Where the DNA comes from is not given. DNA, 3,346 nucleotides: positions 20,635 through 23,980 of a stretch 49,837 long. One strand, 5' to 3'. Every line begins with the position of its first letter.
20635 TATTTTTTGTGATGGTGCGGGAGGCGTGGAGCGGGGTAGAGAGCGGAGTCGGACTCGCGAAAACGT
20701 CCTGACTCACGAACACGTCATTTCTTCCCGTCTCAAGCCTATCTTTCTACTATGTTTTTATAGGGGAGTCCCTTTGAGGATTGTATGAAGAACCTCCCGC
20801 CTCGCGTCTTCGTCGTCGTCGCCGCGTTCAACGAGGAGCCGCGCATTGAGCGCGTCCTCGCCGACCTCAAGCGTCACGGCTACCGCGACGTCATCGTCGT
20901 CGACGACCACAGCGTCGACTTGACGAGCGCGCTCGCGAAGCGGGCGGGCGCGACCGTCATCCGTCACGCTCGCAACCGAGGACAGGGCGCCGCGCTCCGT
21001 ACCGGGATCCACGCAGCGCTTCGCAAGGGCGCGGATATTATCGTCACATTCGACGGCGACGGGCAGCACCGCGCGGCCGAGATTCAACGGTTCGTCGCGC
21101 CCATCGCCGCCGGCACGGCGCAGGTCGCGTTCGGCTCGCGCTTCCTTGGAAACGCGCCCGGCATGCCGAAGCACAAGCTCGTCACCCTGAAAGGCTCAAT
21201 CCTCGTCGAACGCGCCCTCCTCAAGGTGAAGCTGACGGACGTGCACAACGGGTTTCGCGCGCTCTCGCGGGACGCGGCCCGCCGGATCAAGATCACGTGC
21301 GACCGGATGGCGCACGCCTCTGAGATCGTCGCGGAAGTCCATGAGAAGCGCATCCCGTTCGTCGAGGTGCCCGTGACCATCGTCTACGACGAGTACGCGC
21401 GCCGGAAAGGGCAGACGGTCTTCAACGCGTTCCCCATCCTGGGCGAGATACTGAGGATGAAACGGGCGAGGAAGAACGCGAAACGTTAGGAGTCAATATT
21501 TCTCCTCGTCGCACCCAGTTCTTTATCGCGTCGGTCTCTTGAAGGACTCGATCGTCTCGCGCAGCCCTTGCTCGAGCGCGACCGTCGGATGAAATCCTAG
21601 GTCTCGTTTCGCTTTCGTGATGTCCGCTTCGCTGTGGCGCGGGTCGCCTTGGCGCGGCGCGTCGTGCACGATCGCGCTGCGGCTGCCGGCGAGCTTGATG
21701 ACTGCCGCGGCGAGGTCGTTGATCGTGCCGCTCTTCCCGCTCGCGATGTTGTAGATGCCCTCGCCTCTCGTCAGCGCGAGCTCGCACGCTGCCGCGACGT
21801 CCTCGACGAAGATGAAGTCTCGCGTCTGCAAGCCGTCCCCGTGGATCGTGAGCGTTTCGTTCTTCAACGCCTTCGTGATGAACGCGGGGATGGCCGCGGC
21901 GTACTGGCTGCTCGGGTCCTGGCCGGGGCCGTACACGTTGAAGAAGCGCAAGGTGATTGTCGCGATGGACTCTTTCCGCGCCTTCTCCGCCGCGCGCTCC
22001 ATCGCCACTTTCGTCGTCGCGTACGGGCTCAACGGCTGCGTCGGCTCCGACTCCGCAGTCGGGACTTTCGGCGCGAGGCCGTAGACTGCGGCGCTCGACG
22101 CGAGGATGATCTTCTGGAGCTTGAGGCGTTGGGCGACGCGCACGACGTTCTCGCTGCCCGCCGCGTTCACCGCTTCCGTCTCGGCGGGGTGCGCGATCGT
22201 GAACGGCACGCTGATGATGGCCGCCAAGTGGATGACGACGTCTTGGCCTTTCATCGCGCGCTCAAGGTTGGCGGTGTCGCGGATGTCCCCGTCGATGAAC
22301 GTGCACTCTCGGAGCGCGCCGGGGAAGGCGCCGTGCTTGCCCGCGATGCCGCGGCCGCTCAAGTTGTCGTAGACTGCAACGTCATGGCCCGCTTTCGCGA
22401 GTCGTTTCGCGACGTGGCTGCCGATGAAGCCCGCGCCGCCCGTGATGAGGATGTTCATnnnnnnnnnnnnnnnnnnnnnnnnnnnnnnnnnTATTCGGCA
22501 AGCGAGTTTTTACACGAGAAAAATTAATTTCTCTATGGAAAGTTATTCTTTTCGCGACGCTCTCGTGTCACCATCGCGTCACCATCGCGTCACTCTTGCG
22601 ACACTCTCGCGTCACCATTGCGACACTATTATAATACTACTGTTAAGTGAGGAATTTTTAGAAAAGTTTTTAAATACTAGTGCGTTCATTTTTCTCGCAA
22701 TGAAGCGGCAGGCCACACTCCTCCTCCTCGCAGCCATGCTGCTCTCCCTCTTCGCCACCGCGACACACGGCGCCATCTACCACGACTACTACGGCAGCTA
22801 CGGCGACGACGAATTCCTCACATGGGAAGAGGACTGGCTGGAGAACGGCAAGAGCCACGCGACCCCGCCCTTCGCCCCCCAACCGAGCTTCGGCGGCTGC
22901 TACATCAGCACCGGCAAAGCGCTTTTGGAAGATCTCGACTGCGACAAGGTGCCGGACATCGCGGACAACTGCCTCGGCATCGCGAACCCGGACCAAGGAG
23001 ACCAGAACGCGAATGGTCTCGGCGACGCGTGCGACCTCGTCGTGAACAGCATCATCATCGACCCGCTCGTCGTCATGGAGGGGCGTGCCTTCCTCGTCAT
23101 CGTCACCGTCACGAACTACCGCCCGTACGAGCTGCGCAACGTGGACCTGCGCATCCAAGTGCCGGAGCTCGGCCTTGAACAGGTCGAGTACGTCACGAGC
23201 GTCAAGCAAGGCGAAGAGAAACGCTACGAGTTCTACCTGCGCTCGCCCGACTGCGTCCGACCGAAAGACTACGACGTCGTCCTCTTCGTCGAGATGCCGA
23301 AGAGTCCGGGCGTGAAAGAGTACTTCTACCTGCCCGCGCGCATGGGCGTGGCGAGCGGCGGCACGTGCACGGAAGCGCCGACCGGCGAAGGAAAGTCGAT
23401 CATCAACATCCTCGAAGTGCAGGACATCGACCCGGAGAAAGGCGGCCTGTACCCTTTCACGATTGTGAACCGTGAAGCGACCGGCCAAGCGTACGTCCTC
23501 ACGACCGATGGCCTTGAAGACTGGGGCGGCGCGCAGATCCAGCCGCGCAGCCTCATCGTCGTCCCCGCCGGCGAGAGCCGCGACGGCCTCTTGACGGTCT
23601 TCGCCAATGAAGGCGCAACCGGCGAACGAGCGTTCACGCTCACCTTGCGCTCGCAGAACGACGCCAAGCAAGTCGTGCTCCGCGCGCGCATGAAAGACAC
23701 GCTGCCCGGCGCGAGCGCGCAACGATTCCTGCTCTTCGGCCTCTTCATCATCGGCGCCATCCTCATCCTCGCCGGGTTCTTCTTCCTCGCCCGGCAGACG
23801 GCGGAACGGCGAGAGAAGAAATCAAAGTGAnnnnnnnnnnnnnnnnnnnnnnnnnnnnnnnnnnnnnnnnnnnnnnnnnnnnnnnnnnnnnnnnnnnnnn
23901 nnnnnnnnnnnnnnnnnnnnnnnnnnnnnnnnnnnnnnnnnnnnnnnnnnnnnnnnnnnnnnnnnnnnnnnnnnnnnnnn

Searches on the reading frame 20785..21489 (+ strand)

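Call 38: search_protein_families(library=pfam, proteins=[window:20785-21489:+], max_evalue=0.001)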
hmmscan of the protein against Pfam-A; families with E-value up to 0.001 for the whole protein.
window:20785-21489:+ (234 aa): 5 families
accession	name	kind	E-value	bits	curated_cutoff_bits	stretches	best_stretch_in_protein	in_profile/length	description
PF00535.33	Glycos_transf_2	-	5.9e-24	85.3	23.3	1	10-167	2-166/168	Glycosyl transferase family 2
PF13704.12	Glyco_tranf_2_4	-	2.7e-06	28.2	27.5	1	16-92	2-81/98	Glycosyl transferase family 2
PF13641.12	Glyco_tranf_2_3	-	9.7e-06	26.2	27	1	6-102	1-106/230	Glycosyltransferase like family 2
PF04028.18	DUF374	-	2.1e-05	24.5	26.8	1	46-91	20-64/69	Domain of unknown function (DUF374)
PF12804.13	NTP_transf_3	-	3e-05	24.7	27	1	14-108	20-112/160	MobA-like NTP transferase domain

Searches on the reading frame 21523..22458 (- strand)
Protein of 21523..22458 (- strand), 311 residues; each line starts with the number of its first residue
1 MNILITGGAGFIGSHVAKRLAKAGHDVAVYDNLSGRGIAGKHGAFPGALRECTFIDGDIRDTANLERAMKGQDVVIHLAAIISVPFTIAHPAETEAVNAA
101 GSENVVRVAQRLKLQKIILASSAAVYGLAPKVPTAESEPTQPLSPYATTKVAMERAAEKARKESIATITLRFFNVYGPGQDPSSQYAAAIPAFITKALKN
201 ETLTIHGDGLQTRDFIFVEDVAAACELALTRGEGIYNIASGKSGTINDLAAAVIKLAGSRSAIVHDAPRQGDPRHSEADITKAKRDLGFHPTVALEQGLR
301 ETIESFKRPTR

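Call 89: search_protein_families(library=pfam, proteins=[window:21523-22458:-], max_evalue=0.001)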
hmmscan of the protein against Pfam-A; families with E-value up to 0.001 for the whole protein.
window:21523-22458:- (311 aa): 10 families
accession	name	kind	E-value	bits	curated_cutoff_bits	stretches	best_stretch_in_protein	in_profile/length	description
PF01370.27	Epimerase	-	5.7e-61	206.4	20.9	1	3-239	1-240/240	NAD dependent epimerase/dehydratase family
PF16363.11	GDP_Man_Dehyd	-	5.4e-54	184.3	27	1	4-302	1-332/332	GDP-mannose 4,6 dehydratase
PF01073.25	3Beta_HSD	-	2.8e-25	89.3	22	1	4-229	1-229/280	3-beta hydroxysteroid dehydrogenase/isomerase family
PF04321.23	RmlD_sub_bind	-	1.2e-22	80.8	27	1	1-305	1-284/287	RmlD substrate binding domain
PF02719.21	Polysacc_synt_2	-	1.8e-19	70.5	20.2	1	3-261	1-251/293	Polysaccharide biosynthesis protein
PF13460.12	NAD_binding_10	-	7.9e-12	45.9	27.2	1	7-158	1-132/184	NAD(P)H-binding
PF07993.18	NAD_binding_4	-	2.5e-10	40.4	20.1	1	63-221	80-254/258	Male sterility protein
PF00106.31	adh_short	-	6.2e-07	29.5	26.6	1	3-163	3-166/195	short chain dehydrogenase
PF05368.20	NmrA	-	5.9e-06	26.5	27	1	2-80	4-78/298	NmrA-like family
PF03435.24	Sacchrp_dh_NADP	-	0.00099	19.9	25.1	0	4-83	2-80/129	Saccharopine dehydrogenase NADP binding domain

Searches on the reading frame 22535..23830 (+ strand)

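Call 38: search_protein_families(library=pfam, proteins=[window:22535-23830:+], max_evalue=0.001)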
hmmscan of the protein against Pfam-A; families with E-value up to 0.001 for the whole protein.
window:22535-23830:+ (431 aa): 1 family
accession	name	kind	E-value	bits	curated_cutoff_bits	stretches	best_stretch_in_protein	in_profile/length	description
PF11614.14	FixG_C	-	7e-06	26.6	25.6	1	306-380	35-108/119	IG-like fold at C-terminal of FixG, putative oxidoreductase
